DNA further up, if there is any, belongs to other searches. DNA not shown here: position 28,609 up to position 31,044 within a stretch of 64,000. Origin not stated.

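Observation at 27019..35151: Co-directional string coupling ECF sigma/anti-sigma, a large TM protein, two prepilin-like proteins and a HAMP-PP2C sensor phosphatase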

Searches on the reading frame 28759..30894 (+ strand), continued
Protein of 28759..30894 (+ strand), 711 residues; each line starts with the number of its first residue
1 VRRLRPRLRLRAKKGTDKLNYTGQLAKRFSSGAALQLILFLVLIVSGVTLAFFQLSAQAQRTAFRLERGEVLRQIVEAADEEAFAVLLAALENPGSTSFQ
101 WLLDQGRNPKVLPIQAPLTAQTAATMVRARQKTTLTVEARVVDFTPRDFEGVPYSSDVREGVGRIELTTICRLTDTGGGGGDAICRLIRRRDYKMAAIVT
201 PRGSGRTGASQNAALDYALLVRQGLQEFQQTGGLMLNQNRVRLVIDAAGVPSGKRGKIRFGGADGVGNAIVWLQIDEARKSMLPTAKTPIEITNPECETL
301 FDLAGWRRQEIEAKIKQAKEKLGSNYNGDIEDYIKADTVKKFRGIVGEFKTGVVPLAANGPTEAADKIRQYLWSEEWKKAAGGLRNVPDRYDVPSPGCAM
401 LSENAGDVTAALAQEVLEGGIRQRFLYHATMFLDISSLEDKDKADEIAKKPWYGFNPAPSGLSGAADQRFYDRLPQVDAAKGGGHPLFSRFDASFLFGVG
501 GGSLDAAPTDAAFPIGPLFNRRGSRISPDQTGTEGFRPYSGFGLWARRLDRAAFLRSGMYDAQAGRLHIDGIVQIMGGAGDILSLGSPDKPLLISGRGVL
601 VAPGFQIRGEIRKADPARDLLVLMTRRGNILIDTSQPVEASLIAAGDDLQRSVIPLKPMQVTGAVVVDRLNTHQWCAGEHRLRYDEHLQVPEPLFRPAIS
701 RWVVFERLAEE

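Call 54: predict_structure(alignment_id=A5)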
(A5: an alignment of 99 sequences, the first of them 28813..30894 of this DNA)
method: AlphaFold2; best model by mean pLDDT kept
length: 693 residues; sequences in the alignment: 99
mean_pLDDT: 93.4   pTM: 0.88
mean pLDDT of the five models: 93.4, 93.1, 93.0, 92.9, 92.6
residues with pLDDT >= 90: 609; 70-90: 54; 50-70: 24; < 50: 6
segments of 3 or more residues with pLDDT < 50: 4-6
pLDDT, mean of each block of 10 residues (from residue 1): 49 76 95 96 94 98 98 95 83 94 96 96 96 95 97 94 92 97 84 96 97 93 96 98 90 96 91 96 95 95 95 96 96 92 85 89 67 82 96 97 96 96 93 95 95 96 85 96 90 93 95 95 96 96 97 95 94 98 98 98 97 98 98 98 98 97 98 96 97 96
secondary structure, 60 per line:
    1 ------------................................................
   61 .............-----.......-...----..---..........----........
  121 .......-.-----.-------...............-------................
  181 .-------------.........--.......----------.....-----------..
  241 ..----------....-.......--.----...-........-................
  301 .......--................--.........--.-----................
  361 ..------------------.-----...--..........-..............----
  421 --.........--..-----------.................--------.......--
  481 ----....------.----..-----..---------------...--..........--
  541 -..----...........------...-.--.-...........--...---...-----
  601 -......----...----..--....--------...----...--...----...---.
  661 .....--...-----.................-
elements in order: H13-73 H79-85 H99-108 E113-127 E143-157 E165-181 H195-198 E199-203 H206-212 E223-227 E239-242 E253-256 H259-264 E272-274 H276-283 H285-307 H310-325 E328-336 H345-362 H392-398 E399-401 E403-416 H423-431 H447-463 E472-478 E529-532 H533-538 E548-558 E565-567 E574-584 E587-589 E593-595 E602-607 E612-614 E623-626 E635-637 E642-644 E647-649 E660-665 E676-692

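Call 57: search_protein_families(library=pfam, max_evalue=0.001, proteins=[L008:3353-5320:-])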
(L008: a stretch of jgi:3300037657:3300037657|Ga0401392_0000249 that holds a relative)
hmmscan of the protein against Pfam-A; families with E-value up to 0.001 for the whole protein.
L008:3353-5320:- (655 aa): 8 families
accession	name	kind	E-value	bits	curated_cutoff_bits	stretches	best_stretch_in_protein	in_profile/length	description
PF00990.26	GGDEF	-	4.6e-38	131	23.8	1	498-652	3-161/161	Diguanylate cyclase, GGDEF domain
PF13581.12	HATPase_c_2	-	1.2e-23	84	27.4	1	16-141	5-127/127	Histidine kinase-like ATPase domain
PF13492.12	GAF_3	-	1.4e-10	42.1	27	1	396-489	46-129/129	GAF domain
PF01590.32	GAF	-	5.5e-10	40.3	22.4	1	410-487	57-133/133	GAF domain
PF13185.12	GAF_2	-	6.1e-08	33.4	28.6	1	408-487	58-135/136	GAF domain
PF02518.31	HATPase_c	-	4.7e-06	27.4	26.4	1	41-139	4-105/111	Histidine kinase-, DNA gyrase B-, and HSP90-like ATPase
PF22335.1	Cas10-Cmr2_palm2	-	4.4e-05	24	27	1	579-654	63-133/133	Cas10/Cmr2, second palm domain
PF11849.14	DUF3369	-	0.00041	21.1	27.2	0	410-494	85-166/168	Domain of unknown function (DUF3369)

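Call 83: list_cluster_members(proteins=[L001:12531-13304:+, L003:12528-13274:+, L006:3209-3967:+, L007:12516-13310:+, L008:12489-13328:+, L014:10477-11238:+, L012:10474-11232:+, L023:10546-11313:+, L021:10342-11145:+, L016:10501-11292:+])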
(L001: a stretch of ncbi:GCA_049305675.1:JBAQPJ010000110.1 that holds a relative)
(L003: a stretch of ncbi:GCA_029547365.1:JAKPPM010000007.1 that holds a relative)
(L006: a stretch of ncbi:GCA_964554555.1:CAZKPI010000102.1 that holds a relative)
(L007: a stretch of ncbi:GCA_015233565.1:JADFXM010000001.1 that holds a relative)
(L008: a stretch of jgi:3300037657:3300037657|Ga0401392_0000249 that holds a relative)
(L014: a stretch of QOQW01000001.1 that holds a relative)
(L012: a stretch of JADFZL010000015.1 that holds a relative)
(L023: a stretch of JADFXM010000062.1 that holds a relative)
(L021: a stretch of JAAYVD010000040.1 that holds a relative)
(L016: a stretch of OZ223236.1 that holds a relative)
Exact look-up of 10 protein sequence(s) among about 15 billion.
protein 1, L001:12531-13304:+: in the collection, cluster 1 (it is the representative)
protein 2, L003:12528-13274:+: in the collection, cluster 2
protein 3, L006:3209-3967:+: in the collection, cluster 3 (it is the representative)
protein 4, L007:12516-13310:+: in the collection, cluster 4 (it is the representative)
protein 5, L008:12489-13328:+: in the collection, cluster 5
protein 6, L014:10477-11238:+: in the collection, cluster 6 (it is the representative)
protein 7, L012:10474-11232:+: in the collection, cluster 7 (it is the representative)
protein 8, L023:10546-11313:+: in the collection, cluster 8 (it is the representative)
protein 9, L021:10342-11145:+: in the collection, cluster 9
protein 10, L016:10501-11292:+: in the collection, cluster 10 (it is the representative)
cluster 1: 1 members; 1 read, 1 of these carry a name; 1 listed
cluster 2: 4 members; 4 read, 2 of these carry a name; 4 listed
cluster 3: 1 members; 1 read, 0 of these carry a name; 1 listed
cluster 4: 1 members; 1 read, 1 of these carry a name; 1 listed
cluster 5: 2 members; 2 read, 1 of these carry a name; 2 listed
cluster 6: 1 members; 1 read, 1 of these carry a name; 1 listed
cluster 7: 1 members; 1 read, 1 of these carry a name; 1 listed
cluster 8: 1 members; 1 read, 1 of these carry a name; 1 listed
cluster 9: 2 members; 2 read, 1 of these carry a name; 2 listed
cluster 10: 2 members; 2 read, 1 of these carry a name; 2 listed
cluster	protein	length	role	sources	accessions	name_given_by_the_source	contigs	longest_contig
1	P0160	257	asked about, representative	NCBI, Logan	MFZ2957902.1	MAG: prepilin-type N-terminal cleavage/methylation domain-containing protein [Candidatus ...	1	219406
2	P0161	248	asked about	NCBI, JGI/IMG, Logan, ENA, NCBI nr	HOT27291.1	MAG TPA: prepilin-type N-terminal cleavage/methylation domain-containing protein ... | prepilin-type N-terminal cleavage/methylation domain-containing protein [Candidatus ...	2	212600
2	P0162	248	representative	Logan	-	-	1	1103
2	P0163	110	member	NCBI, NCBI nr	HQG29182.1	MAG TPA: hypothetical protein PLY73_11595, partial [Candidatus Ozemobacteraceae bacterium] | hypothetical protein [Candidatus Ozemobacteraceae bacterium]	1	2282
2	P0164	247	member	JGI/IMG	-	-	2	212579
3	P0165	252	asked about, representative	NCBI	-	-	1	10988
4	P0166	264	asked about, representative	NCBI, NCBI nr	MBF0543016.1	MAG: hypothetical protein HQM08_01215 [Candidatus Riflebacteria bacterium] | hypothetical protein [Candidatus Riflebacteria bacterium]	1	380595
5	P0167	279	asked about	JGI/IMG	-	Tfp pilus assembly protein PilE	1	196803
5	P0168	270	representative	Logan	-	-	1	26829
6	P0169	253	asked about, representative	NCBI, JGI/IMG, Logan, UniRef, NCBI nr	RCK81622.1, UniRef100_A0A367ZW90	MAG: hypothetical protein OZSIB_0756 [Candidatus Ozemobacter sibiricus] | hypothetical protein | Prepilin-type N-terminal cleavage/methylation domain-containing protein n=1 ...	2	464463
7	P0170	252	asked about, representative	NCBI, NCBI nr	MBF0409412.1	MAG: prepilin-type N-terminal cleavage/methylation domain-containing protein [Candidatus ... | prepilin-type N-terminal cleavage/methylation domain-containing protein [Candidatus ...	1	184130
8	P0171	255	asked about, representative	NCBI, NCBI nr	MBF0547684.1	MAG: hypothetical protein HQM08_24810 [Candidatus Riflebacteria bacterium] | hypothetical protein [Candidatus Riflebacteria bacterium]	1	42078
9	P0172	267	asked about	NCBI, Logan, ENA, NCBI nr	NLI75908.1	MAG: type II secretion system protein [Candidatus Riflebacteria bacterium] | type II secretion system protein [Candidatus Riflebacteria bacterium]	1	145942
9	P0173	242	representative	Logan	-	-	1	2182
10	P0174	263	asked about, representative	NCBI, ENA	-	-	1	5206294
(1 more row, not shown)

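Call 89: search_protein_families(library=pfam, max_evalue=0.001, proteins=[L006:7740-9068:-, L006:9065-9607:-, L006:9623-10291:-, L006:10383-10988:-])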
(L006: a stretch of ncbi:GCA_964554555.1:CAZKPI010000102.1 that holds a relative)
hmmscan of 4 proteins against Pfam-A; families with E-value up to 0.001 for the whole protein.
L006:7740-9068:- (442 aa): 1 family
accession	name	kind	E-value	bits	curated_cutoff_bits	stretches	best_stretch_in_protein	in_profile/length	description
PF07963.17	N_methyl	-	5.6e-06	26.1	21.2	1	1-26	1-26/27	Prokaryotic N-terminal methylation motif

L006:9065-9607:- (180 aa): 0 families

L006:9623-10291:- (222 aa): 1 family
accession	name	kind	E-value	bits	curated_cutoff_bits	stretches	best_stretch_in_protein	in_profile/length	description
PF04773.18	FecR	-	2.2e-08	34.8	24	1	91-169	11-96/97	FecR protein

L006:10383-10988:- (201 aa): 0 families

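Call 102: fold_search(model_id=the predicted structure, library=pdb)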
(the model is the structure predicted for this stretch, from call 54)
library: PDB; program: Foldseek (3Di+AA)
matches with E <= 10: 282; with E <= 0.001: 0
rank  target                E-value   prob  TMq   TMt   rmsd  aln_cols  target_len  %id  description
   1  6qvi_B                9.0e-03  0.18  0.14  0.19  31.2       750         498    9  Crystal structure of competence-associated pilin ComZ from Thermus thermophilus (released 2019-05-29)
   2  5had                  2.2e-01  0.18  0.08  0.25  11.5       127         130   11  Crystal structure of intermembrane space region of chloroplast protein ARC6 (released 2017-01-18)
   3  5d9r                  2.5e-01  0.28  0.07  0.25   7.4        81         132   12  Crystal structure of a conserved domain in the intermembrane space region of the plastid division protein ARC6 (released 2015-11-11)
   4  8yqu_B                2.8e-01  0.13  0.09  0.06  22.3       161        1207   10  African swine fever virus RNA Polymerase-M1249L complex1 (released 2024-11-06)
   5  5u9o_B                3.5e-01  0.06  0.06  0.17  13.4       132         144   14  Cocrystal structure of the intermembrane space region of the plastid division proteins PARC6 and PDV1 (released 2017-12-20)
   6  4kgh_B                4.1e-01  0.07  0.07  0.17  16.7       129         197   15  Crystal Structure of human splunc1 lacking the secretion signal sequence (released 2013-09-25)
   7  9e9c_d                4.4e-01  0.06  0.06  0.12  17.7       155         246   12  Mouse mitoribosome large subunit assembly intermediate bound to NSUN4, METRF4, GTPBP7, GTPBP10 and the MALSU1-L0R8F8-m (released 2025-08-06)
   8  6jzn_C                5.8e-01  0.10  0.08  0.24  12.9       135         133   14  Structure of the intermembrane space region of PARC6-PDV1 (released 2020-05-06)
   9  3zpm_MODEL_1_A        6.1e-01  0.06  0.07  0.18  18.7       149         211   17  Solution structure of latherin (released 2013-06-26)
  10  6iqt_A                6.9e-01  0.11  0.07  0.21   7.8        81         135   11  Crystal Structure of CagV, a VirB8 homolog of T4SS from Helicobacter pylori Strain 26695 (released 2019-11-13)
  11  8xx5_B                6.9e-01  0.08  0.09  0.05  22.5       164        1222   13  ASFV RNAP M1249L C-tail occupied complex1 (MCOC1) (released 2025-01-22)
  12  5u9o_H                6.9e-01  0.06  0.06  0.20  13.7       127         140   12  Cocrystal structure of the intermembrane space region of the plastid division proteins PARC6 and PDV1 (released 2017-12-20)
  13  4n3v_A                7.3e-01  0.13  0.07  0.23  20.8       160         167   11  Crystal structure of a bile-acid 7-alpha dehydratase (CLOHIR_00079) from Clostridium hiranonis DSM 13275 at 1.89 A res (released 2013-12-04)
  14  5i7j_A                7.3e-01  0.06  0.07  0.18  16.2       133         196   12  Crystal Structure of Human SPLUNC1 Disulfide Mutant M3 (I76C, V214C) (released 2016-05-18)
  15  8yqt_B                7.7e-01  0.08  0.09  0.06  16.7       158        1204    9  African swine fever virus RNA Polymerase-M1249L complex2 (released 2024-11-06)
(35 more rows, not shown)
